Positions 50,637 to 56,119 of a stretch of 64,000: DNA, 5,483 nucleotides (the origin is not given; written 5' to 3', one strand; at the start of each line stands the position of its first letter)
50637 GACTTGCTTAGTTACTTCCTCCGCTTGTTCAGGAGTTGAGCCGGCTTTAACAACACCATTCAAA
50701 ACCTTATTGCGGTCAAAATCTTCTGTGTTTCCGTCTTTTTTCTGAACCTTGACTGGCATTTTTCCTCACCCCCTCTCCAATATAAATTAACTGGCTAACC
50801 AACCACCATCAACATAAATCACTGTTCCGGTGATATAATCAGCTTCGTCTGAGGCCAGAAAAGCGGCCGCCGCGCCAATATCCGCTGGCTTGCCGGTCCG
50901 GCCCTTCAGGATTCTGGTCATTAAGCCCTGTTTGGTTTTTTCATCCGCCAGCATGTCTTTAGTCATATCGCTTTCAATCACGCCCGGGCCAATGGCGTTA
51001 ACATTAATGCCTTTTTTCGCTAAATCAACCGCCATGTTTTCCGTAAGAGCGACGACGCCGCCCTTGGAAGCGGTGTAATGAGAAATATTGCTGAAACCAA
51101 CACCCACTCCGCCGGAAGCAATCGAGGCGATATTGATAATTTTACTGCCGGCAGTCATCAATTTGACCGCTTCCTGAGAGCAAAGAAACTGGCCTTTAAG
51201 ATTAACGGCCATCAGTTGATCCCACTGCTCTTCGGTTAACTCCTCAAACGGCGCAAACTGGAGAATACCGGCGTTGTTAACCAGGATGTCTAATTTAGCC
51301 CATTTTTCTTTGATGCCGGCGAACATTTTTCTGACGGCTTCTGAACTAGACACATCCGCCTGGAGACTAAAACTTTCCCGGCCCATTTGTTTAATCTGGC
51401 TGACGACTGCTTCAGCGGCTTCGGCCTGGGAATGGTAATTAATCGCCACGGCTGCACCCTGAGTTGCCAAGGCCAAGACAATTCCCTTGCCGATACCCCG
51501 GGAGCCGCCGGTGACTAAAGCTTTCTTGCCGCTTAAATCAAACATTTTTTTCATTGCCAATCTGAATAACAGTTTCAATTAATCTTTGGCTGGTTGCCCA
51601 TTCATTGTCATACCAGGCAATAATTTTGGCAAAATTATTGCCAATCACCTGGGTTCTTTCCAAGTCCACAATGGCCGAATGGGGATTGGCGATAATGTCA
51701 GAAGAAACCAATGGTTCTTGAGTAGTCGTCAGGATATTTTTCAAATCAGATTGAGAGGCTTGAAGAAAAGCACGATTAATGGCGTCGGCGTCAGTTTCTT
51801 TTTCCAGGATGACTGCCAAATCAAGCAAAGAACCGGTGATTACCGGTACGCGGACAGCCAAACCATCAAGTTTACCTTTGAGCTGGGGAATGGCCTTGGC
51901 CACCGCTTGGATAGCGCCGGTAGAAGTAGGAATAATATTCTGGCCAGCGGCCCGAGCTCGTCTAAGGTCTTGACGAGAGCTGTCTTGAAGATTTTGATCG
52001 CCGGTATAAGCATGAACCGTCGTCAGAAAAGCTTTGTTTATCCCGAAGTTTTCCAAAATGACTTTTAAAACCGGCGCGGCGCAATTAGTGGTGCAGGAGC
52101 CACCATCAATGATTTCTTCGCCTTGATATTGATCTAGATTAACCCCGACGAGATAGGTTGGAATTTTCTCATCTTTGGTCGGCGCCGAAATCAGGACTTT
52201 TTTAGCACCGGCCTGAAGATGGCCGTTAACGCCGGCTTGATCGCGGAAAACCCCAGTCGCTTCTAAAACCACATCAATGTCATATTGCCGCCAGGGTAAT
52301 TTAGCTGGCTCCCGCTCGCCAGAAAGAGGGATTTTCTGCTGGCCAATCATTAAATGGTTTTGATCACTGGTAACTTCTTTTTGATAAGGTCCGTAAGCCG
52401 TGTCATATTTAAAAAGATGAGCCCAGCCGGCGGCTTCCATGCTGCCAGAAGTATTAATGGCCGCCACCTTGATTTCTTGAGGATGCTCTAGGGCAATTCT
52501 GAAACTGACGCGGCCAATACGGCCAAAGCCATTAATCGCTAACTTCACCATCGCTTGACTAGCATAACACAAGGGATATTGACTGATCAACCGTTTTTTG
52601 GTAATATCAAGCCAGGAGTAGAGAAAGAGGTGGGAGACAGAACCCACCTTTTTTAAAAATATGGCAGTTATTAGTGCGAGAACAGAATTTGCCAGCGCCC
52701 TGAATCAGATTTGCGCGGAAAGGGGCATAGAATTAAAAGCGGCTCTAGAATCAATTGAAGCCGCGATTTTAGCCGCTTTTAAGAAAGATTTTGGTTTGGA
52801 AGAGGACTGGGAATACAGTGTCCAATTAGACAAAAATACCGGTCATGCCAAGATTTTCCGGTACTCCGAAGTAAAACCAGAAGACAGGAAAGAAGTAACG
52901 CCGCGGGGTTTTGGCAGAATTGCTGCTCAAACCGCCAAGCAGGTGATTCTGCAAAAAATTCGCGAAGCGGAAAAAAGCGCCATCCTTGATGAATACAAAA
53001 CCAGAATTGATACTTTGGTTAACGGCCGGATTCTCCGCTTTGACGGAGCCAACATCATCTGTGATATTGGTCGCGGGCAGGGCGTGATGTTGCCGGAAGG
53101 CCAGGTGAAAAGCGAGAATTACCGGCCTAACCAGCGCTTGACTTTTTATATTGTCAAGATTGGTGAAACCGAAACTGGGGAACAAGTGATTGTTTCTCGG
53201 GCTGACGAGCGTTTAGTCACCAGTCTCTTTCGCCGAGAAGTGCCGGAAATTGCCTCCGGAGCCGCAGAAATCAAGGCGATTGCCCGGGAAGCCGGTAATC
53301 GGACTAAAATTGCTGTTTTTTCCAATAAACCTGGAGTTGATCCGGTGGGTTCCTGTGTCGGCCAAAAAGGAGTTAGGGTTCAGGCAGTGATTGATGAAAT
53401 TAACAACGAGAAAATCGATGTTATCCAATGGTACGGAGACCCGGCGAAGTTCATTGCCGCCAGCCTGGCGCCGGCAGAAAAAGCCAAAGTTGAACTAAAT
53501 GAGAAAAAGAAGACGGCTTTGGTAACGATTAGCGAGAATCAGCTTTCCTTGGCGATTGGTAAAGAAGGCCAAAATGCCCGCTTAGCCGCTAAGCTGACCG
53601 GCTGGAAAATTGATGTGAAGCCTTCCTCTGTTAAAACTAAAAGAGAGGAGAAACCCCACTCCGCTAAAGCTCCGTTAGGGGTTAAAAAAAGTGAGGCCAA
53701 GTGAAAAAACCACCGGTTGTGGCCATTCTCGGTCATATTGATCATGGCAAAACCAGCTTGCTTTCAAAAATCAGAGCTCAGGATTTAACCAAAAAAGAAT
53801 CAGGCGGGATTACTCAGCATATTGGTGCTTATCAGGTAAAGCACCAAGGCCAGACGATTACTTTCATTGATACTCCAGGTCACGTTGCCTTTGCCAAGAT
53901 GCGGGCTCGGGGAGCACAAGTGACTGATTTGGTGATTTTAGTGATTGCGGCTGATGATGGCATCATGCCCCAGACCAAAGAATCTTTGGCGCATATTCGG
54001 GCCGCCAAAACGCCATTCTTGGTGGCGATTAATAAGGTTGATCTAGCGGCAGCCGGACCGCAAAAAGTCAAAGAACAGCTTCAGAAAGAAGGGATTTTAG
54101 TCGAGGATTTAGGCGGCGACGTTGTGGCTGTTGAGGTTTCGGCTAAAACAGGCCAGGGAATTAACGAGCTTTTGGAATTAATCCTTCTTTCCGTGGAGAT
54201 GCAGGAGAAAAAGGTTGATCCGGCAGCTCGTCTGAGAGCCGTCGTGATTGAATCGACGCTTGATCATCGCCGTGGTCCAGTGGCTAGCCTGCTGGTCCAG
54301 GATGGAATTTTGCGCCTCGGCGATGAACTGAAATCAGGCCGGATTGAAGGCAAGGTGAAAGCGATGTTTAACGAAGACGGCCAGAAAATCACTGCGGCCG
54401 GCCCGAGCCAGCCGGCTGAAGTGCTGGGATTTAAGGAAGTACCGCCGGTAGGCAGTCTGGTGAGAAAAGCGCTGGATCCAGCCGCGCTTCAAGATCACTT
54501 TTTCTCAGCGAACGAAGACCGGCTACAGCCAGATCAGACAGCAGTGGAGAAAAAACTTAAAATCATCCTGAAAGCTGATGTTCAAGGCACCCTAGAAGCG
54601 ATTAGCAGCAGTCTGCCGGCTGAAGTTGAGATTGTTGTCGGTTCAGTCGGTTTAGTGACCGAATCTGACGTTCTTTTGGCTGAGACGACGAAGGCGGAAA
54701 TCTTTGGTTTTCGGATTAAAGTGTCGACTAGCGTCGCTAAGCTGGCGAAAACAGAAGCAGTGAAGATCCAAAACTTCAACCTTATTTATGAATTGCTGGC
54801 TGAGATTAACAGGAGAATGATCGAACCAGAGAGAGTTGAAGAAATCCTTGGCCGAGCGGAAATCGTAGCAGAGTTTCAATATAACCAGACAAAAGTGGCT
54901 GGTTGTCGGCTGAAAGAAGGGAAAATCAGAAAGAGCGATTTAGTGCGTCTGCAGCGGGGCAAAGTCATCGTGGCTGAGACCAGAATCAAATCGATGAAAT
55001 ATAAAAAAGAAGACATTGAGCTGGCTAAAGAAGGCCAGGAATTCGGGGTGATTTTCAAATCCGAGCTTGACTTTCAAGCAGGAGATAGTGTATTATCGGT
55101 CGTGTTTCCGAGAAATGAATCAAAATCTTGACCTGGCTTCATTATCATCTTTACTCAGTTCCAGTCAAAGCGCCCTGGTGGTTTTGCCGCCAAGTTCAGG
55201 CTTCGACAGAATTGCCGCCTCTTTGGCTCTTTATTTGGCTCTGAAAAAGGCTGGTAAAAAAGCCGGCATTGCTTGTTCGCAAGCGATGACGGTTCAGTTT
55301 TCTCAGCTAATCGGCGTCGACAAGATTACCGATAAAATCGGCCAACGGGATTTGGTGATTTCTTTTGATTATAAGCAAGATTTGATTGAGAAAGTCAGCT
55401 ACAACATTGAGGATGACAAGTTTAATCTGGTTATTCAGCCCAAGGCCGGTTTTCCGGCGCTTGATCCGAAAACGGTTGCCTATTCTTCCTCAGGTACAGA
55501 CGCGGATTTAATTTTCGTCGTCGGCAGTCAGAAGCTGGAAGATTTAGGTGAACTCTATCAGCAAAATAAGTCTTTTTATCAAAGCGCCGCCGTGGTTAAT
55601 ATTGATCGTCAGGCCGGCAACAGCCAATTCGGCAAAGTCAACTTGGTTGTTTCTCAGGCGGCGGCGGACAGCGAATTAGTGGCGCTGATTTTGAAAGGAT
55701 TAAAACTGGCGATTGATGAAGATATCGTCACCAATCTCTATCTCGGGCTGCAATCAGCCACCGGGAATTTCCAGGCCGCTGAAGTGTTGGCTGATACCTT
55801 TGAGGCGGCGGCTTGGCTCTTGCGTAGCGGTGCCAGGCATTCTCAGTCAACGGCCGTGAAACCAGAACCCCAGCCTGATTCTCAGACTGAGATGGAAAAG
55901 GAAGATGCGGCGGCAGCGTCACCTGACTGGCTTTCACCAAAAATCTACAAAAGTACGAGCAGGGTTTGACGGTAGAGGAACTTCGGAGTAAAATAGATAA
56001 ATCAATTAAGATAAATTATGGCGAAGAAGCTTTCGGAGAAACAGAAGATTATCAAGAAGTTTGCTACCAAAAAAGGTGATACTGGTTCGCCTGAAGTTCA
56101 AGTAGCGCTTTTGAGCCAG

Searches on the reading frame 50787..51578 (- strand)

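Call 27: search_protein_families(library=pfam, proteins=[window:50787-51578:-], max_evalue=0.001)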
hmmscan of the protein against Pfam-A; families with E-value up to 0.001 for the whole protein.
window:50787-51578:- (263 aa): 5 families
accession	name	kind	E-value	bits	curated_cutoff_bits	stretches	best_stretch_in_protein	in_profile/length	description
PF13561.12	adh_short_C2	-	8.6e-68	228.9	27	1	27-260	6-235/236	Enoyl-(Acyl carrier protein) reductase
PF00106.31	adh_short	-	4.3e-57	193.2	26.6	1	18-213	1-194/195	short chain dehydrogenase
PF08659.16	KR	-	9.3e-15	55.4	22.6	1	21-171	4-152/180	KR domain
PF23441.1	SDR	-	1.9e-07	31.2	27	1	17-260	7-255/258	SDR-like rossmann domain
PF02882.25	THF_DHG_CYH_C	-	0.00035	20.4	27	0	7-60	26-78/160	Tetrahydrofolate dehydrogenase/cyclohydrolase, NAD(P)-binding domain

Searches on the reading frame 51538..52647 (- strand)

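Call 27: search_protein_families(library=pfam, proteins=[window:51538-52647:-], max_evalue=0.001)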
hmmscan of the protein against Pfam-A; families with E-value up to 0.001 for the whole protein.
window:51538-52647:- (369 aa): 2 families
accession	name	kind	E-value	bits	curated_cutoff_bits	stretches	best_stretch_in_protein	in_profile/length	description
PF02800.25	Gp_dh_C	-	3.1e-58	196.3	24.4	1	191-346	2-158/158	Glyceraldehyde 3-phosphate dehydrogenase, C-terminal domain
PF00044.30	Gp_dh_N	-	4.9e-32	110.7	31.7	1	34-136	1-100/101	Glyceraldehyde 3-phosphate dehydrogenase, NAD binding domain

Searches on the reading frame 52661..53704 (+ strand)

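Call 27: search_protein_families(library=pfam, proteins=[window:52661-53704:+], max_evalue=0.001)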
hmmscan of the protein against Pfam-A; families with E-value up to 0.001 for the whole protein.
window:52661-53704:+ (347 aa): 4 families
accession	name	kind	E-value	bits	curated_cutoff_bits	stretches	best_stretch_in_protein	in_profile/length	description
PF13184.12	KH_5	-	7.7e-27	93.7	27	1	211-278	1-68/69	NusA-like KH domain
PF08529.16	NusA_N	-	4.8e-20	72.4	23.8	2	9-74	1-63/119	NusA N-terminal domain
PF07650.23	KH_2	-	2.2e-05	24.6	22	1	263-320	4-62/78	KH domain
PF23095.1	KH_NusA_C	-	7e-05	23.2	34.2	1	286-320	1-35/59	Transcription termination/antitermination protein NusA, KH domain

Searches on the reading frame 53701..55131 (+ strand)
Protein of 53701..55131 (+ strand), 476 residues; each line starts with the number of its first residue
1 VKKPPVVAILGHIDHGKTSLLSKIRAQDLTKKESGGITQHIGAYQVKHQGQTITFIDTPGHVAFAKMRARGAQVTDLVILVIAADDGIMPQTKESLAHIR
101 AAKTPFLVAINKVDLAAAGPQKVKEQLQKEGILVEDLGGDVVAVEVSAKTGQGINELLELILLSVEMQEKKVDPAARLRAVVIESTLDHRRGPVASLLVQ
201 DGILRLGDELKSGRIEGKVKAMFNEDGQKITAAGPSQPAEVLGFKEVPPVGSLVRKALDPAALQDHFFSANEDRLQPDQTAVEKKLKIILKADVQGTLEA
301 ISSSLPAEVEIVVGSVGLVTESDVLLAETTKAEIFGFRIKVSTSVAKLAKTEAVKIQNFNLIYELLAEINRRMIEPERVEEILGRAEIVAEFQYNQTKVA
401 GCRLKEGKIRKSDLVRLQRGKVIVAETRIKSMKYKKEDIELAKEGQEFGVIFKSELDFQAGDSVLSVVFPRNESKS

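Call 28: search_protein_families(library=pfam, proteins=[window:53701-55131:+], max_evalue=0.001)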
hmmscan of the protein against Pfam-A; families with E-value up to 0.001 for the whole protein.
window:53701-55131:+ (476 aa): 9 families
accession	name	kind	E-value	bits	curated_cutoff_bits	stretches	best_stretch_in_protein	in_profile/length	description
PF00009.33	GTP_EFTU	-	2.6e-37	128.7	26.5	1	6-163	5-184/188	Elongation factor Tu GTP binding domain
PF11987.13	IF-2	-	1.1e-23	83.8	27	1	281-369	22-116/117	Translation-initiation factor 2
PF22042.2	EF-G_D2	-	2.2e-20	73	27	1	178-251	2-78/84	Elongation factor G domain 2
PF01926.29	MMR_HSR1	-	8.6e-13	48.8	21.9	1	7-112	2-113/113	50S ribosome-binding GTPase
PF09439.16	SRPRB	-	1.6e-08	34.6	25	1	4-130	3-137/178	Signal recognition particle receptor beta subunit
PF00025.27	Arf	-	8e-08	32.4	22.3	1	8-161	18-170/174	ADP-ribosylation factor family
PF03144.31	GTP_EFTU_D2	-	1.3e-06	29.2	30.3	1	399-462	3-70/73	Elongation factor Tu domain 2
PF00071.28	Ras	-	4.2e-06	26.9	21.6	1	7-163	2-158/162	Ras family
PF02421.24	FeoB_N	-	4.8e-06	26.6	27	1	7-159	3-154/156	Ferrous iron transport protein B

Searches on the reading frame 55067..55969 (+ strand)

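Call 28: search_protein_families(library=pfam, proteins=[window:55067-55969:+], max_evalue=0.001)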
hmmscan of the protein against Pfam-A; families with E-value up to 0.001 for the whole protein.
window:55067-55969:+ (300 aa): 0 families

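Call 49: search_protein_families(library=ncbifam, proteins=[window:55067-55969:+], max_evalue=0.01)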
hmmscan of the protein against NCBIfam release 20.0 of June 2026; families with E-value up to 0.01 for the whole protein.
window:55067-55969:+ (300 aa): 1 family
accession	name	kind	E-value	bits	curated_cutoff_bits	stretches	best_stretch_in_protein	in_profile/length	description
NF053633.1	OlncasPapPhNrnA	equivalog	0.0027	16.7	350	1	174-257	105-189/317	bifunctional oligoribonuclease/PAP phosphatase NrnA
